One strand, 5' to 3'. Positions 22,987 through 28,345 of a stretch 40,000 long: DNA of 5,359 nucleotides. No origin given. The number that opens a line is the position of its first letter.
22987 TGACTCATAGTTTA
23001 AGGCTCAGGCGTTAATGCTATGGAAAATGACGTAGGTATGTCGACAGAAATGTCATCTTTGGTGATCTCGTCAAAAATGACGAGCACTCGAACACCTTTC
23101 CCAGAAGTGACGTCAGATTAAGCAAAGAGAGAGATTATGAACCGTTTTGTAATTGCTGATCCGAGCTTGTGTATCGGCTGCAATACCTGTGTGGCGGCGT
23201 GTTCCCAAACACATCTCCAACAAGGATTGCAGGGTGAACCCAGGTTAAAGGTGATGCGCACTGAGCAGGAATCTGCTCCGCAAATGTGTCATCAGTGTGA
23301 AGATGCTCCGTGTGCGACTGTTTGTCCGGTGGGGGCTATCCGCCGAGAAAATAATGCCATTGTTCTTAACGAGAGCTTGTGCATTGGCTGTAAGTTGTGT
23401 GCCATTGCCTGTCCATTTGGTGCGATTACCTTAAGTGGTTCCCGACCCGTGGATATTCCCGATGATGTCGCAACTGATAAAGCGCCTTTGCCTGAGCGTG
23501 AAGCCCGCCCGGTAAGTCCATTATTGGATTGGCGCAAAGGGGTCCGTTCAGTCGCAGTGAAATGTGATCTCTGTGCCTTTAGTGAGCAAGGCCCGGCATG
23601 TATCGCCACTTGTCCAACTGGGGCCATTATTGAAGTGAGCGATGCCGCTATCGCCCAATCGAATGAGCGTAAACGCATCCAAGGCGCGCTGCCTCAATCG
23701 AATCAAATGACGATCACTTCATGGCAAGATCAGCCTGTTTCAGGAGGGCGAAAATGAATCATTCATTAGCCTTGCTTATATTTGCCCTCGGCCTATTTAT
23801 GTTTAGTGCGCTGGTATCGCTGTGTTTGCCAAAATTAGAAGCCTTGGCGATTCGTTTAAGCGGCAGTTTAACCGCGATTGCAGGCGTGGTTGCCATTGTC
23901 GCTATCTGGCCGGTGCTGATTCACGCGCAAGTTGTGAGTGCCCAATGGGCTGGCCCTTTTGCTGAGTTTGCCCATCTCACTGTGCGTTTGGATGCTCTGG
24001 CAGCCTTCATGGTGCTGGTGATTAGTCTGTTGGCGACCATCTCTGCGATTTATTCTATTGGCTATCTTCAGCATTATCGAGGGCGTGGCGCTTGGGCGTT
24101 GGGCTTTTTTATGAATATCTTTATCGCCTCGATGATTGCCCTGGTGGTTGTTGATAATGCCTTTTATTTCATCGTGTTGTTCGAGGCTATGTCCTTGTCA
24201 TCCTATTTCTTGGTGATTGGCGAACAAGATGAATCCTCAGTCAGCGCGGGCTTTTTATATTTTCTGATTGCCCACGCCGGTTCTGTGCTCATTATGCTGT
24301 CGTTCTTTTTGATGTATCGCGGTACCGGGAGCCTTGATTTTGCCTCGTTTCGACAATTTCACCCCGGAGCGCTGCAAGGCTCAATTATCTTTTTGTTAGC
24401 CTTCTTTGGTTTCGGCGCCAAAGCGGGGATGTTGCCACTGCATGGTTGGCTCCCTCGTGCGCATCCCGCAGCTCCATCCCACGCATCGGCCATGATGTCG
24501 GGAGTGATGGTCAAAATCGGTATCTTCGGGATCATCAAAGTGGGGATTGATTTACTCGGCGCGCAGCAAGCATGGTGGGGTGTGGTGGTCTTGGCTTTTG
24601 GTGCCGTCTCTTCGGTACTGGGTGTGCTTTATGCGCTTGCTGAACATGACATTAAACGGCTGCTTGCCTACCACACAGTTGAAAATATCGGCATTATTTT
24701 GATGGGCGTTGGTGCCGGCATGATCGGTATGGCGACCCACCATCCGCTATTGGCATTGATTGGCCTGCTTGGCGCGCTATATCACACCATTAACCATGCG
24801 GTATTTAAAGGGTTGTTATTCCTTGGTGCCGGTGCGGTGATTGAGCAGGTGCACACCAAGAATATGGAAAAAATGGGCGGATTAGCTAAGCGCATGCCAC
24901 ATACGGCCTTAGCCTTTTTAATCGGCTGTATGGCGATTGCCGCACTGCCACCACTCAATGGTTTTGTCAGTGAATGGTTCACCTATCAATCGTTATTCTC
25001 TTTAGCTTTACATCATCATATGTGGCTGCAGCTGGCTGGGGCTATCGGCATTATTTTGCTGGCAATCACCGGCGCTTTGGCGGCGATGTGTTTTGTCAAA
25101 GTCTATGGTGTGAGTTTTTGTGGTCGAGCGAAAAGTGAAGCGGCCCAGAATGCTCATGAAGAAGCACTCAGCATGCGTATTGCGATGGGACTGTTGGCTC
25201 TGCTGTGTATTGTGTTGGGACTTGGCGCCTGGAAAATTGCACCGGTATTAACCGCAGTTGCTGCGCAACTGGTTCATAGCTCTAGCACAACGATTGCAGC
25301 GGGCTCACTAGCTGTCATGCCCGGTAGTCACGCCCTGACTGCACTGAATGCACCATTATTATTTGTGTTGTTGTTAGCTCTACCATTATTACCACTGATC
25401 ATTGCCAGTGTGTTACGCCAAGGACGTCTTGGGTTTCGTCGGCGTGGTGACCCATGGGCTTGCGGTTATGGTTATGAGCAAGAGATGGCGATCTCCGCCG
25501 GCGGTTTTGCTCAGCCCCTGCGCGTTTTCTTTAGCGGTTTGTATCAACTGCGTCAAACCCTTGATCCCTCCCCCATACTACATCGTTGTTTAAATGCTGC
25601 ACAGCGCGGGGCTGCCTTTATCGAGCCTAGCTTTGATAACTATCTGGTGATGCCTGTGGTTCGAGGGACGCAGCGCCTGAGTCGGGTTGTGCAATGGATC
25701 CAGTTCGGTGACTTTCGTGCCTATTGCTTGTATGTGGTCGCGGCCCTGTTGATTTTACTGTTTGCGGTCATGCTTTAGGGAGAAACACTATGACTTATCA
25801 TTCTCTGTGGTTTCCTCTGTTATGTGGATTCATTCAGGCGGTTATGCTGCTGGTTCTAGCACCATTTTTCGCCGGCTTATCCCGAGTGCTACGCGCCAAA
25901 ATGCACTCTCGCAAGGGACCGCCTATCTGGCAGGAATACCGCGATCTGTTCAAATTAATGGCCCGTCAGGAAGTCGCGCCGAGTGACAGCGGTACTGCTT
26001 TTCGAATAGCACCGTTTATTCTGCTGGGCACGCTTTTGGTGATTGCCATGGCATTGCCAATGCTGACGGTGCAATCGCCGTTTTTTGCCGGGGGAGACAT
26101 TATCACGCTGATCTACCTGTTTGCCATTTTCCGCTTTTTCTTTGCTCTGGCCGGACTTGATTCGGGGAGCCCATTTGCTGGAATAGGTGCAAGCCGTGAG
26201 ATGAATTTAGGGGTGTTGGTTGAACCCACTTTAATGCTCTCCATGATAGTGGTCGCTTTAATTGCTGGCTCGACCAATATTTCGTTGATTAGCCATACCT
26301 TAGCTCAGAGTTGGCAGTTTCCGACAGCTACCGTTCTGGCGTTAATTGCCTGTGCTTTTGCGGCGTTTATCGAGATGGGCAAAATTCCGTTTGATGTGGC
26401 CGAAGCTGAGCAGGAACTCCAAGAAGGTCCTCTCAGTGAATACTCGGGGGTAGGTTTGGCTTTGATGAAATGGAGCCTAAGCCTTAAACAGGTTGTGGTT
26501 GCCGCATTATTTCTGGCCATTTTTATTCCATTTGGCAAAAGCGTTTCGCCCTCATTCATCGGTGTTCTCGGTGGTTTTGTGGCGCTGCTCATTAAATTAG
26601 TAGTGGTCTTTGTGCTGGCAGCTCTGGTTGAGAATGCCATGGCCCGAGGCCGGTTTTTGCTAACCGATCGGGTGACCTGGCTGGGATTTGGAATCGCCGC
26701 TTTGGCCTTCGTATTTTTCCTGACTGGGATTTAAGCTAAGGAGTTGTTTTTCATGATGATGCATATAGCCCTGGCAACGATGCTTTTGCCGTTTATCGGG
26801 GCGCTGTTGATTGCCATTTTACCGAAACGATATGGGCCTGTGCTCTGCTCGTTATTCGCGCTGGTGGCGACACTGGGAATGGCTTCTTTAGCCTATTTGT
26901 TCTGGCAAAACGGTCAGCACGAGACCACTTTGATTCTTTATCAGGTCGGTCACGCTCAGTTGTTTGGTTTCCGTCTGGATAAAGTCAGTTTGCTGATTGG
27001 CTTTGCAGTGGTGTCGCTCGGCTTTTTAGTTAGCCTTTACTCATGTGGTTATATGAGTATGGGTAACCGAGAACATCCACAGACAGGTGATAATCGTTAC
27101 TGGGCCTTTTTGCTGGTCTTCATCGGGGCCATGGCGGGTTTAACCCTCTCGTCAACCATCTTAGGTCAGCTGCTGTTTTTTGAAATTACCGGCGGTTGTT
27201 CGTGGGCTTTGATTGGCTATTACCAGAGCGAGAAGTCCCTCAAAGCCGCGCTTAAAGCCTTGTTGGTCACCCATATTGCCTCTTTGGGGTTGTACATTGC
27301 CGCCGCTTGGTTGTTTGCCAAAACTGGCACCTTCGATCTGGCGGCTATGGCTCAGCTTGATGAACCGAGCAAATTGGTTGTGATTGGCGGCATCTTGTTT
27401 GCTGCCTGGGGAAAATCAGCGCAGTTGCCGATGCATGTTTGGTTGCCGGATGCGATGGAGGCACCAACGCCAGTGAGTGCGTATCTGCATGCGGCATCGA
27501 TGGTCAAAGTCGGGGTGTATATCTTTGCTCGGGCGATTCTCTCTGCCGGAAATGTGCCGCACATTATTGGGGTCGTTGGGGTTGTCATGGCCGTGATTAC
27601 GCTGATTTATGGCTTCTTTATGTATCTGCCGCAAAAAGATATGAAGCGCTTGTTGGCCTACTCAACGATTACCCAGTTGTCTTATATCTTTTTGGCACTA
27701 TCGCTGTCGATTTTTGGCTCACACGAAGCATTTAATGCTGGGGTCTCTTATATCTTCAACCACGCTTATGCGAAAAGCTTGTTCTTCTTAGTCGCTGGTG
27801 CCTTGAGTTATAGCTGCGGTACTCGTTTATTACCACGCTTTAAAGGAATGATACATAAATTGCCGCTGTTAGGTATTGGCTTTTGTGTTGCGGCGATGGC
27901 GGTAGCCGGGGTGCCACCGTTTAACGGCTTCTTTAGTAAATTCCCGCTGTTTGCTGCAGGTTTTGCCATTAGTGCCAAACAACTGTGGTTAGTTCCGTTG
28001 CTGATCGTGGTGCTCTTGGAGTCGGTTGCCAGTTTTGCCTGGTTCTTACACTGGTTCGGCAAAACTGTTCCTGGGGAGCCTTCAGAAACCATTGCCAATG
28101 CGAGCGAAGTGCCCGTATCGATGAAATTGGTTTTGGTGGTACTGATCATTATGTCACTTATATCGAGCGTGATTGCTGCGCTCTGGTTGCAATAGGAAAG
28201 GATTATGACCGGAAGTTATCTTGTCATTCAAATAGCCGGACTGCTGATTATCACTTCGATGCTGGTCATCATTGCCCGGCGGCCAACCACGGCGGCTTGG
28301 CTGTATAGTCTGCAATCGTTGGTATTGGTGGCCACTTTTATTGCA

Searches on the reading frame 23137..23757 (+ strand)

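Call 13: search_protein_families(library=ncbifam, proteins=[window:23137-23757:+], max_evalue=0.00001)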
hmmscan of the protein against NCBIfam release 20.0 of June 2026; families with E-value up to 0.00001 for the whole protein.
window:23137-23757:+ (206 aa): 34 families (the best 25 are shown)
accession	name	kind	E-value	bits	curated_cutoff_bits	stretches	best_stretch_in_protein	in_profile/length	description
NF007658.0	PRK10330.1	equivalog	1.4e-39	135.4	260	2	1-105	1-111/181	electron transport protein HydN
NF009408.0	PRK12769.1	equivalog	1.9e-39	135.3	1003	1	1-194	1-172/659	formate-dependent uric acid utilization protein AegA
NF009451.0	PRK12809.1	equivalog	4.3e-29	101.3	1154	1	1-99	1-104/639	formate-dependent uric acid utilization protein YgfT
NF038355.1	FDH3_beta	equivalog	6.6e-21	75.2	240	1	6-97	6-101/180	formate dehydrogenase FDH3 subunit beta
NF045797.1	DsrO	equivalog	2.6e-18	66.3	200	1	40-99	92-152/235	sulfate reduction electron transfer complex DsrMKJOP subunit DsrO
NF045766.1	PhenlGlyoxDHPadI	equivalog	4.3e-18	65.3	700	1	7-100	9-106/443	NADH-dependent phenylglyoxylate dehydrogenase subunit beta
TIGR02951.1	DMSO_dmsB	equivalog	1.8e-16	60.6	214.1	1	51-100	64-115/161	DMSO/selenate family reductase complex B subunit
NF008134.0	PRK10882.1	equivalog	8.8e-16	57.8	263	1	49-95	111-159/329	hydrogenase 2 operon protein HybA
NF041715.1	arsenate_red_ArrB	equivalog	3.7e-15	56.1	450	1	10-177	10-200/233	arsenate respiratory reductase iron-sulfur subunit ArrB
TIGR03149.1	cyt_nit_nrfC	equivalog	3.7e-15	55.9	377.6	1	5-95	41-140/225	cytochrome c nitrite reductase Fe-S protein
NF045715.1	sulf_resp_HmcB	equivalog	3.5e-13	49.3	420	1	49-96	105-153/307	sulfate respiration complex iron-sulfur protein HmcB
NF011569.0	PRK14993.1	equivalog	3.8e-11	42.9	416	1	7-97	48-147/244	tetrathionate reductase subunit TtrB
NF045874.1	Vhu_polyferre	exception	1.2e-10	40.7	600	1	11-105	88-182/381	F420-non-reducing hydrogenase associated-polyferredoxin VhuB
NF042979.1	EthbenzDh_ebdB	equivalog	1.4e-10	40.6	740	1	49-99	151-203/354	ethylbenzene dehydrogenase subunit beta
NF007382.0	PRK09898.1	equivalog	1.7e-10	40.8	213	1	46-99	118-173/208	ferredoxin-like protein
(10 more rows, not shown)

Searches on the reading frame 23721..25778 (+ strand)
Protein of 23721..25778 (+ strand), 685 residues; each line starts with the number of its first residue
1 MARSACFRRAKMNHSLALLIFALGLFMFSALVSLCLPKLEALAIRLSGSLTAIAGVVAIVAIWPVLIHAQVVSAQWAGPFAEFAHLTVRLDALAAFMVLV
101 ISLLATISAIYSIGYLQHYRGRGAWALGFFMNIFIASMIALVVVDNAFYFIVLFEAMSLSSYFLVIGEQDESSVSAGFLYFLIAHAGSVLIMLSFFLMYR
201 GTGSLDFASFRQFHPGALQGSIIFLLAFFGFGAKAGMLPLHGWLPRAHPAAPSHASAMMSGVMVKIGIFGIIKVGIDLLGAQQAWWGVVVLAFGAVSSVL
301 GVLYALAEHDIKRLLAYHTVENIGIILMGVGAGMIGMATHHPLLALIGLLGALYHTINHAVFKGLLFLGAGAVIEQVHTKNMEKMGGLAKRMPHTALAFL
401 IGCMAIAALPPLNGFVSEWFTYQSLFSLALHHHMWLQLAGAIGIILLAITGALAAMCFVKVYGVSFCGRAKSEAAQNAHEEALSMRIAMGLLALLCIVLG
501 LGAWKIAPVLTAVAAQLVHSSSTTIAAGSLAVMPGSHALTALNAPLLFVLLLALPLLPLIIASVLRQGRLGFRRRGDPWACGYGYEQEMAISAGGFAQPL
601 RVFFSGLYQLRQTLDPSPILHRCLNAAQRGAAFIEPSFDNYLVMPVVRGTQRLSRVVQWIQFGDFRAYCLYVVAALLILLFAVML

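Call 13: search_protein_families(library=ncbifam, proteins=[window:23721-25778:+], max_evalue=0.00001)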
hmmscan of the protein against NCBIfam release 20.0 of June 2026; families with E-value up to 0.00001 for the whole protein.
window:23721-25778:+ (685 aa): 72 families (the best 25 are shown)
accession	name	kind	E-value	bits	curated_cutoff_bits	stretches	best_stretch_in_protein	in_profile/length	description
NF005086.0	PRK06521.1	equivalog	1e-255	850.3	667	1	15-684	4-668/669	hydrogenase 4 subunit B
NF006418.0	PRK08667.1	equivalog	4e-140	468.4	794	1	18-682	5-639/644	hydrogenase membrane subunit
NF005958.0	PRK08042.1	equivalog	3.7e-124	415.7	727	1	17-620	5-576/608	formate hydrogenlyase subunit 3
NF006240.0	PRK08376.1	subfamily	1.3e-77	261.9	662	1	15-521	6-510/521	putative monovalent cation/H+ antiporter subunit D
NF009310.0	PRK12668.1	equivalog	2.2e-62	211.7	564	1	46-507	23-438/584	Na(+)/H(+) antiporter subunit D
NF006419.0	PRK08668.1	equivalog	5e-60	203.9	617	1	28-521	13-485/613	NADH dehydrogenase subunit M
TIGR01972.1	NDH_I_M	subfamily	4.7e-58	197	263.8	1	27-514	9-479/486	NADH-quinone oxidoreductase subunit M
NF005097.0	PRK06525.1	equivalog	4.9e-58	197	430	1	27-498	13-470/480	hydrogenase 4 subunit D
NF005141.0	PRK06590.1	equivalog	3.5e-52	178.2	556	1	29-527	15-493/615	NADH-quinone oxidoreductase subunit L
NF005818.0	PRK07691.1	equivalog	3.7e-52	177.9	586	1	18-521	5-487/496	Na+/H+ antiporter subunit D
NF009287.0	PRK12647.1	equivalog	1.2e-51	176.1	937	1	19-526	3-490/773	putative monovalent cation/H+ antiporter subunit A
TIGR01974.1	NDH_I_L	subfamily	2e-50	172.4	407.5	1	38-522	23-498/630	NADH-quinone oxidoreductase subunit L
NF009306.0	PRK12663.1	equivalog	1.2e-49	169.4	542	1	19-520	6-484/498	Na+/H+ antiporter subunit D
NF005044.0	PRK06458.1-4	equivalog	1.3e-49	169.4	610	1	29-520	17-496/531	hydrogenase 4 subunit F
NF009288.0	PRK12648.1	equivalog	8.2e-49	166.5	1104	1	19-535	3-501/954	monovalent cation/H+ antiporter subunit A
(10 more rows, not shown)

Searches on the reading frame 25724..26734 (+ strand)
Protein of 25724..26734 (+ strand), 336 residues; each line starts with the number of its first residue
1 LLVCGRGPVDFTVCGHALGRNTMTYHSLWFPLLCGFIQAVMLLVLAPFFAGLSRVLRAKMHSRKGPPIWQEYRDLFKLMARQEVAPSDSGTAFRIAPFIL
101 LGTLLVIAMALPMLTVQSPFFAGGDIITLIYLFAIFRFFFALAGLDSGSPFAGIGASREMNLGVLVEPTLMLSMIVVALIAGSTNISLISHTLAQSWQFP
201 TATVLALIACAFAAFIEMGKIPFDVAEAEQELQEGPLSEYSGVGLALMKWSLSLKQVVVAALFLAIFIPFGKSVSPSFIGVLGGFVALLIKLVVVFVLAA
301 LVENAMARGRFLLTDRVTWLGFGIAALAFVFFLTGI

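Call 13: search_protein_families(library=ncbifam, proteins=[window:25724-26734:+], max_evalue=0.00001)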
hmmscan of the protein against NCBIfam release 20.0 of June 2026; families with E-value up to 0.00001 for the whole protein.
window:25724-26734:+ (336 aa): 7 families
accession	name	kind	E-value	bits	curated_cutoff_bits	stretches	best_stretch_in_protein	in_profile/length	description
NF004741.0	PRK06076.1-2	equivalog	3.7e-28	98.7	305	1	22-324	15-317/337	NADH-quinone oxidoreductase subunit NuoH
NF040610.1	F420_dehyd_FpoH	exception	3.1e-19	69.5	475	1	34-321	12-317/339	F420H2 dehydrogenase subunit FpoH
NF004745.0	PRK06076.1-6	equivalog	6.3e-18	65.1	450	1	37-333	21-329/341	NADH-quinone oxidoreductase subunit NuoH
NF004740.0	PRK06076.1-1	equivalog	1.6e-16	60.8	399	1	44-319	27-299/325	NADH-quinone oxidoreductase subunit NuoH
NF004742.0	PRK06076.1-3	equivalog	1.9e-15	56.9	531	1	26-322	20-333/356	NADH-quinone oxidoreductase subunit NuoH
NF004743.0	PRK06076.1-4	equivalog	4.8e-09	35.6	494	1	33-268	17-268/433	NADH-quinone oxidoreductase subunit NuoH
NF004744.0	PRK06076.1-5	equivalog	1.6e-08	34.1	542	1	17-303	17-310/372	NADH-quinone oxidoreductase subunit NuoH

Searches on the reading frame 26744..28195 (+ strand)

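Call 13: search_protein_families(library=ncbifam, proteins=[window:26744-28195:+], max_evalue=0.00001)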
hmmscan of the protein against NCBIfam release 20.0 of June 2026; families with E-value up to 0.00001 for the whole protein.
window:26744-28195:+ (483 aa): 72 families (the best 25 are shown)
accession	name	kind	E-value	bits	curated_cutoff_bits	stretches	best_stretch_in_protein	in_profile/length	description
NF005097.0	PRK06525.1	equivalog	3.6e-217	721.8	430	1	5-483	1-480/480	hydrogenase 4 subunit D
NF005141.0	PRK06590.1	equivalog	6.9e-79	266.4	556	1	6-479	2-469/615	NADH-quinone oxidoreductase subunit L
TIGR01974.1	NDH_I_L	subfamily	1.3e-75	255.6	407.5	1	9-479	3-480/630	NADH-quinone oxidoreductase subunit L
NF009287.0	PRK12647.1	equivalog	4.4e-75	253.7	937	1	10-480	4-469/773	putative monovalent cation/H+ antiporter subunit A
NF009288.0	PRK12648.1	equivalog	1.9e-73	248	1104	1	11-480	5-473/954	monovalent cation/H+ antiporter subunit A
NF009285.0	PRK12645.1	equivalog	2.1e-68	231.4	1028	1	9-475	4-490/804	Na+/H+ antiporter subunit A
TIGR00940.1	2a6301s01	subfamily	8.6e-68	229.4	920.45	1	12-480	4-491/793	monovalent cation:proton antiporter subunit A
NF009284.0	PRK12644.1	equivalog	2.5e-66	224.4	962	1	14-479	6-472/975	Na+/H+ antiporter subunit A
NF009289.0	PRK12649.1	equivalog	2.6e-59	201.4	1117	1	8-444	7-449/789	putative monovalent cation/H+ antiporter subunit A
NF006240.0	PRK08376.1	subfamily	4.3e-59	200.8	662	1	64-477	60-491/521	putative monovalent cation/H+ antiporter subunit D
NF005626.0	PRK07376.1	equivalog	1.5e-55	188.7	963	1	40-423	47-440/675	NAD(P)H-quinone oxidoreductase subunit 5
NF006236.0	PRK08375.1-1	equivalog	4.6e-53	180.9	663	1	9-476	9-479/493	putative monovalent cation/H+ antiporter subunit D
NF009286.0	PRK12646.1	equivalog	1.3e-52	179.3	1063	1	74-455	72-468/800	DUF4040 family protein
NF009290.0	PRK12650.1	equivalog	1.8e-52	178.4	980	1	5-478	3-472/966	DUF4040 family protein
NF005086.0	PRK06521.1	equivalog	1.5e-51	175.6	667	1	4-481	3-495/669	hydrogenase 4 subunit B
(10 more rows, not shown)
